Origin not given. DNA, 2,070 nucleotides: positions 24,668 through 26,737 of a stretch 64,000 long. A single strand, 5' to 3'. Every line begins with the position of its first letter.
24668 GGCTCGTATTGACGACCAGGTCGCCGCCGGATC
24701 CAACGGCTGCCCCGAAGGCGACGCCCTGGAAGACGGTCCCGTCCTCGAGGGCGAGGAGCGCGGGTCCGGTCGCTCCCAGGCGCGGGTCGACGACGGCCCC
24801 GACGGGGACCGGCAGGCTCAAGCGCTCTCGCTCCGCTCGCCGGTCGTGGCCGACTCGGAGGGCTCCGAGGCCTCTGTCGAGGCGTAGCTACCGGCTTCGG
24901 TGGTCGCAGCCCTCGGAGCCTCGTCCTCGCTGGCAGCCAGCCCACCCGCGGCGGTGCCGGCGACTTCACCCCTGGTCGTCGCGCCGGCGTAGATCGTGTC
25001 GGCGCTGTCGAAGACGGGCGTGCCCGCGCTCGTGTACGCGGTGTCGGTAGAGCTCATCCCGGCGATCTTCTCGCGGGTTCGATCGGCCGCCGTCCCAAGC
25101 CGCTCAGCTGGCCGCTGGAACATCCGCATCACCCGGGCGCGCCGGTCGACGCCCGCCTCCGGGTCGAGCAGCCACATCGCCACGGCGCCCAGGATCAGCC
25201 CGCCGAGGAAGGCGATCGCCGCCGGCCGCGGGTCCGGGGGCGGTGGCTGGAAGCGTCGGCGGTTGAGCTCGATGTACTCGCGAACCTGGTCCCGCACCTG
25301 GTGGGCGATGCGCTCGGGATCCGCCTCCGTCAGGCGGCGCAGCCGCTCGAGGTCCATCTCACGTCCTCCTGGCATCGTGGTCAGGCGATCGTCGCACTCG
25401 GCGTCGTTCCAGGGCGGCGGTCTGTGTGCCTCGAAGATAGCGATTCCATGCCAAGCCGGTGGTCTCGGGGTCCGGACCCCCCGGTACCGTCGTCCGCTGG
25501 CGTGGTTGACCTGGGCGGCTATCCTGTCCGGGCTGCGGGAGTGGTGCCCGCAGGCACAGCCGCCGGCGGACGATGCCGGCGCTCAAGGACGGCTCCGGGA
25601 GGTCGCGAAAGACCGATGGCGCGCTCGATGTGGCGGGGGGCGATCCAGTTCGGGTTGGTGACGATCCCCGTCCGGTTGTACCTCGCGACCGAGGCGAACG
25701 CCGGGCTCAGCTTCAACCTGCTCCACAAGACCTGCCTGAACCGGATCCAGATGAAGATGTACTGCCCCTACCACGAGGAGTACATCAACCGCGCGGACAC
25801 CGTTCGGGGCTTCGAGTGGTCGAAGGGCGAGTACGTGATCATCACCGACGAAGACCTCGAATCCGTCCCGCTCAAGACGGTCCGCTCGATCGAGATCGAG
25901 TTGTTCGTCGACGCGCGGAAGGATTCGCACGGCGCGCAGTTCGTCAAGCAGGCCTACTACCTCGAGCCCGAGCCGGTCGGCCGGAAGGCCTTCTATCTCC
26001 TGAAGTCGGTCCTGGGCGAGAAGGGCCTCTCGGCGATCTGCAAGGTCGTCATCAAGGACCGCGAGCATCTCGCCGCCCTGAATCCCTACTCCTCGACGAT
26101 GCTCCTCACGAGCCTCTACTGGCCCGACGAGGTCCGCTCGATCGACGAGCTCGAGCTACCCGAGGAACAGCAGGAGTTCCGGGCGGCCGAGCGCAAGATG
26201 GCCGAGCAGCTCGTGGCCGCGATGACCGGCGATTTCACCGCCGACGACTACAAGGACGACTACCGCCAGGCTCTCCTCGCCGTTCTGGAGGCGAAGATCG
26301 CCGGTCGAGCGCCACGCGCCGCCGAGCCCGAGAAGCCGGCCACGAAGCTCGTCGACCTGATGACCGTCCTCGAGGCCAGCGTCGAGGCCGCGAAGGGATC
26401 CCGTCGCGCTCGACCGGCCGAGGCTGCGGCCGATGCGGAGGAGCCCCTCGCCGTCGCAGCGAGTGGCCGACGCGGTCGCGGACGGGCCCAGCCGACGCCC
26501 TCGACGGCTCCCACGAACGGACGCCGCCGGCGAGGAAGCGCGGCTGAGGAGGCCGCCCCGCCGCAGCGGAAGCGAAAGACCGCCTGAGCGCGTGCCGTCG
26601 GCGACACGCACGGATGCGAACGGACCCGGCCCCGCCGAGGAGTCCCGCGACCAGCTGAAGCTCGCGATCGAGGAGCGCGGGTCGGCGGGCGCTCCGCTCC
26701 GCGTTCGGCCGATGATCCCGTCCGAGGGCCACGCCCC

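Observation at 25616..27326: Ku is paired with a ligase-like gene whose catalytic lysine motif is destroyed (KxDG becomes WWPG) and which lacks an OB domain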

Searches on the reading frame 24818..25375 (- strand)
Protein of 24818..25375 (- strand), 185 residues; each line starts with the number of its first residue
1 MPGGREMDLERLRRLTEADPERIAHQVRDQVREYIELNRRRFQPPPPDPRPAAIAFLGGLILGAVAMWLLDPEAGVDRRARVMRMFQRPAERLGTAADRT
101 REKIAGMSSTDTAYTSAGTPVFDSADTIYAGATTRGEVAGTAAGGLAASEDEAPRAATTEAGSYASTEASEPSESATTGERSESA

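Call 68: search_protein_families(library=pfam, proteins=[window:24818-25375:-], max_evalue=0.01)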
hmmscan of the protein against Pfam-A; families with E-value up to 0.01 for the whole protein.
window:24818-25375:- (185 aa): 1 family
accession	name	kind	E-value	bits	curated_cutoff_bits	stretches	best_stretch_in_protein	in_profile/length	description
PF12732.12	YtxH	-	0.00096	20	37.5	1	54-107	2-55/71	YtxH-like protein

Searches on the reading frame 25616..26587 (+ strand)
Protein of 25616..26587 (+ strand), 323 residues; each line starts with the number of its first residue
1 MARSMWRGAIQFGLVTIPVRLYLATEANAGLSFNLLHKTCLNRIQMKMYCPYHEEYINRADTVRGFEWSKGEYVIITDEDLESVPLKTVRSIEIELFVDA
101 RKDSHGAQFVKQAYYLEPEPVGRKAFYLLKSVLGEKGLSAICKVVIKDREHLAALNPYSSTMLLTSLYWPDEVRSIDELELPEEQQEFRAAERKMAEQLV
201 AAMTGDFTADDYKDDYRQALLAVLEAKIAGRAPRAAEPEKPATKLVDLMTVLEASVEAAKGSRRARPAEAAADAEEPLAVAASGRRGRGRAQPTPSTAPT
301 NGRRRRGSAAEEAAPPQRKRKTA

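Call 3: search_protein_families(library=pfam, proteins=[window:25616-26587:+], max_evalue=1)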
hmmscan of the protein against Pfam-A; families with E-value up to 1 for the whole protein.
window:25616-26587:+ (323 aa): 1 family
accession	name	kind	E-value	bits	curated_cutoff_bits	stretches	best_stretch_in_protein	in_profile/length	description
PF02735.22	Ku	-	1.6e-36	126.4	25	1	12-186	2-181/190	Ku70/Ku80 beta-barrel domain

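Call 4: search_protein_families(library=ncbifam, proteins=[window:25616-26587:+], max_evalue=1)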
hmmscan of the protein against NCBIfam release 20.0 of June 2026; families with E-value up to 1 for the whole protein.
window:25616-26587:+ (323 aa): 1 family
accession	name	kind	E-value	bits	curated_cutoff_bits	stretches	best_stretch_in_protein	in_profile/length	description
TIGR02772.2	Ku_bact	equivalog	2.7e-74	249.9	150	1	3-256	1-259/259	non-homologous end joining protein Ku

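Call 71: search_protein_families(library=padloc, proteins=[window:25616-26587:+], max_evalue=0.01)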
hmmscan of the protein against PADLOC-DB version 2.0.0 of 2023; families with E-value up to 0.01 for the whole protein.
window:25616-26587:+ (323 aa): 0 families
